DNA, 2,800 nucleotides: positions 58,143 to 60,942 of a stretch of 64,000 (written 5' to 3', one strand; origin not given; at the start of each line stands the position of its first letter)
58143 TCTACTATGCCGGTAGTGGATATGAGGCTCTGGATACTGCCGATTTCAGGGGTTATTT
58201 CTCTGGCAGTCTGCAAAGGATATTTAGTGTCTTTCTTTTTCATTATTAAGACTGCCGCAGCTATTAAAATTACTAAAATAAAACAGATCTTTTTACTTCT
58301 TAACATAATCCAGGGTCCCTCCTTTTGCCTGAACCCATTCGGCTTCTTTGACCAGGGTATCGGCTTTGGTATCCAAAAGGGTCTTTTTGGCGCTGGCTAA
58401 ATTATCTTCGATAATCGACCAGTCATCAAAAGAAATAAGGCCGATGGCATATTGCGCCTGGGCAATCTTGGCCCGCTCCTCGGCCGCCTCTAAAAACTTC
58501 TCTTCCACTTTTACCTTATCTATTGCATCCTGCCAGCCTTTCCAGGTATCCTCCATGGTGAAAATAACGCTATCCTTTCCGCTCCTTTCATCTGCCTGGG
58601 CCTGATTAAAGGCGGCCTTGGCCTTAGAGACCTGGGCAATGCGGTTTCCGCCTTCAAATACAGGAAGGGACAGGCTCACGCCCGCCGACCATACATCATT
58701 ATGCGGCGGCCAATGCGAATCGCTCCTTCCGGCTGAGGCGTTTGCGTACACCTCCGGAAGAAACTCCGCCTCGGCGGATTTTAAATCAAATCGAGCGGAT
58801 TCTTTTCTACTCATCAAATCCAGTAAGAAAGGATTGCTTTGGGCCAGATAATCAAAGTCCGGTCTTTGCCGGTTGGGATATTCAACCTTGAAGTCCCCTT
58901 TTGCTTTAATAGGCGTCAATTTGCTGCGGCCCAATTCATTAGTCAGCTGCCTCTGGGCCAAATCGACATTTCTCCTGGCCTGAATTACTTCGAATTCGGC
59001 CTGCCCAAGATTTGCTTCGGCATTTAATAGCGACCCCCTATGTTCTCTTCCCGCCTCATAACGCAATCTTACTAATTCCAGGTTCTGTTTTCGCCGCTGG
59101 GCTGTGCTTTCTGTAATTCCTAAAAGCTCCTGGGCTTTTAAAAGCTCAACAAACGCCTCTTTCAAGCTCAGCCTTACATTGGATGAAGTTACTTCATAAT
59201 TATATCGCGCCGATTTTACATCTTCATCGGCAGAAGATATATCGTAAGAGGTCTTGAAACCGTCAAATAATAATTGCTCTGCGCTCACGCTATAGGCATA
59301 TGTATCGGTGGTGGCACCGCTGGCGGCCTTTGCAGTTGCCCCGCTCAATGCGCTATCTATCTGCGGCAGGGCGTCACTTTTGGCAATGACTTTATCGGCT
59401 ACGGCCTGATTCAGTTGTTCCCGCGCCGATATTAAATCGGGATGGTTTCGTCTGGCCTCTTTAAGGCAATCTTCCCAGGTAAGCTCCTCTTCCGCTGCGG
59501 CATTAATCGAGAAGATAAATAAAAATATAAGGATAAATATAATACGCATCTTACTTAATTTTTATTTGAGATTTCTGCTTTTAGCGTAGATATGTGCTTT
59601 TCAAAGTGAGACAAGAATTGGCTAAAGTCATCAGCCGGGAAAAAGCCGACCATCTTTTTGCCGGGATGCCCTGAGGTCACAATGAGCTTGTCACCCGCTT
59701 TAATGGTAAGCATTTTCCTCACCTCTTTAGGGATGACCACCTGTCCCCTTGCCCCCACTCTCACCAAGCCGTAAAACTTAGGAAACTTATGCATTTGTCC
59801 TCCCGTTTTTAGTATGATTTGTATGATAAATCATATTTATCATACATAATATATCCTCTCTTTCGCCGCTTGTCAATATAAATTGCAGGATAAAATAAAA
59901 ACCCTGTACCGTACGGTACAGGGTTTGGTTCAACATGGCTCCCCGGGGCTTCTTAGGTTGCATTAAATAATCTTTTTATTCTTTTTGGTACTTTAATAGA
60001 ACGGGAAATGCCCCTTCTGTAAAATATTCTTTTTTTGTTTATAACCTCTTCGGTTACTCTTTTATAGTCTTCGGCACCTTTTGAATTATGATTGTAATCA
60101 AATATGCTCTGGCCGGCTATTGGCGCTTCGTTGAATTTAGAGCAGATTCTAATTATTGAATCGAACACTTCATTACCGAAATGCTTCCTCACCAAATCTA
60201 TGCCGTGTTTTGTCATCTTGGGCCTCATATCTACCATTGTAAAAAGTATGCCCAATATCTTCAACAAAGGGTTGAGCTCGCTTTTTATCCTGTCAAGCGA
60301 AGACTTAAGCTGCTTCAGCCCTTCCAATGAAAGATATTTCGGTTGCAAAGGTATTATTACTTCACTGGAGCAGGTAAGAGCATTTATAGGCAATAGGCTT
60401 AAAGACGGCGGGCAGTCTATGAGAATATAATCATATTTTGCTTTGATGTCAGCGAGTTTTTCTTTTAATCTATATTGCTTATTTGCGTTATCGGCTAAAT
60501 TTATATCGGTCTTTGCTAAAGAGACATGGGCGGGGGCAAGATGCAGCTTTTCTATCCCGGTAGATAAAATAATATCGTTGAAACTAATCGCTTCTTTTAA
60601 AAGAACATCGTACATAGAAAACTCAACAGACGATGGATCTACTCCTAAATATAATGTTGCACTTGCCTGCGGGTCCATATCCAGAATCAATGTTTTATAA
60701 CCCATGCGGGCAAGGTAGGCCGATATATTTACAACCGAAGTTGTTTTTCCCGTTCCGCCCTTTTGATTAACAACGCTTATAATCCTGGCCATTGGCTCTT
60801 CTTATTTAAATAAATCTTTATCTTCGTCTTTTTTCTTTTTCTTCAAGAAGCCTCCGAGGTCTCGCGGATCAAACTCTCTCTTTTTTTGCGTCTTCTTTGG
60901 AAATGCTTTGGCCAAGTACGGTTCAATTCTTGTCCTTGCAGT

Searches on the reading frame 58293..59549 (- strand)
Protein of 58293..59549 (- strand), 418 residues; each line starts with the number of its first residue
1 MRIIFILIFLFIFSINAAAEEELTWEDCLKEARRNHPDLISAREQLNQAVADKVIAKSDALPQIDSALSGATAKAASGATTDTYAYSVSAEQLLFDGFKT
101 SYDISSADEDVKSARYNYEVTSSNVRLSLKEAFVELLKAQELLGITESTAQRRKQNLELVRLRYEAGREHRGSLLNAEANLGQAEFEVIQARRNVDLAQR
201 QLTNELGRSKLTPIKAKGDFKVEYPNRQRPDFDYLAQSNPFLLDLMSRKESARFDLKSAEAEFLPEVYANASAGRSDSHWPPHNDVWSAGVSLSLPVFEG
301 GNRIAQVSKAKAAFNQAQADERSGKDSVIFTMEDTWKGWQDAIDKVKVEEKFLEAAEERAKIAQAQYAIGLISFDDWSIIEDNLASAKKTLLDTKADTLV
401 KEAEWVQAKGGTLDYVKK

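Call 62: search_protein_families(library=pfam, proteins=[window:58293-59549:-], max_evalue=0.01)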
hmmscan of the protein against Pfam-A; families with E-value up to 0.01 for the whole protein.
window:58293-59549:- (418 aa): 1 family
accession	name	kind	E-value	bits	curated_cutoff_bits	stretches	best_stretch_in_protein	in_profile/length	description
PF02321.23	OEP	-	2.9e-60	203.7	22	2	235-409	8-186/187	Outer membrane efflux protein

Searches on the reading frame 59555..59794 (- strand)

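Call 62: search_protein_families(library=pfam, proteins=[window:59555-59794:-], max_evalue=0.01)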
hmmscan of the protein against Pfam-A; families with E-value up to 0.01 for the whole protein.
window:59555-59794:- (79 aa): 2 families
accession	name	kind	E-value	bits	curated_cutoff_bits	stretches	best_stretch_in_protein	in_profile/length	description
PF04014.23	MazE_antitoxin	-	5.1e-10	39.6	24.7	1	11-45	2-36/48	Antidote-toxin recognition MazE, bacterial antitoxin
PF15937.10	PrlF_antitoxin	-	0.00096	19.7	32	1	13-49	4-40/99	prlF antitoxin for toxin YhaV_toxin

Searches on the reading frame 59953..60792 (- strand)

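Call 62: search_protein_families(library=pfam, proteins=[window:59953-60792:-], max_evalue=0.01)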
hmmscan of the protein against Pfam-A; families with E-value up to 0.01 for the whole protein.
window:59953-60792:- (279 aa): 8 families
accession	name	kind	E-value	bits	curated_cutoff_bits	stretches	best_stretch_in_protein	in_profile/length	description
PF13614.12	AAA_31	-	7.2e-58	195.9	27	1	3-179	2-177/177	AAA domain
PF01656.29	CbiA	-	1.2e-24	87.1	25.4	1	5-229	1-124/125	CobQ/CobB/MinD/ParA nucleotide binding domain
PF09140.17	MipZ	-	3e-12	46.8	20.7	2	87-165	65-145/262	ATPase MipZ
PF00142.24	Fer4_NifH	-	2.9e-09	37.3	25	1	8-77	5-76/271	4Fe-4S iron sulfur cluster binding proteins, NifH/frxC family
PF10609.15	ParA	-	4.7e-09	36.5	27.1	1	3-243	4-238/246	NUBPL iron-transfer P-loop NTPase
PF06564.18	CBP_BcsQ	-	2.2e-06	27.8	21.3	1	5-141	4-138/234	Cellulose biosynthesis protein BcsQ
PF02374.21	ArsA_ATPase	-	2.4e-05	24.2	24.3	1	8-44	6-42/305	Anion-transporting ATPase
PF03029.23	ATP_bind_1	-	0.0063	16.8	27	0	13-48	6-41/240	Conserved hypothetical ATP binding protein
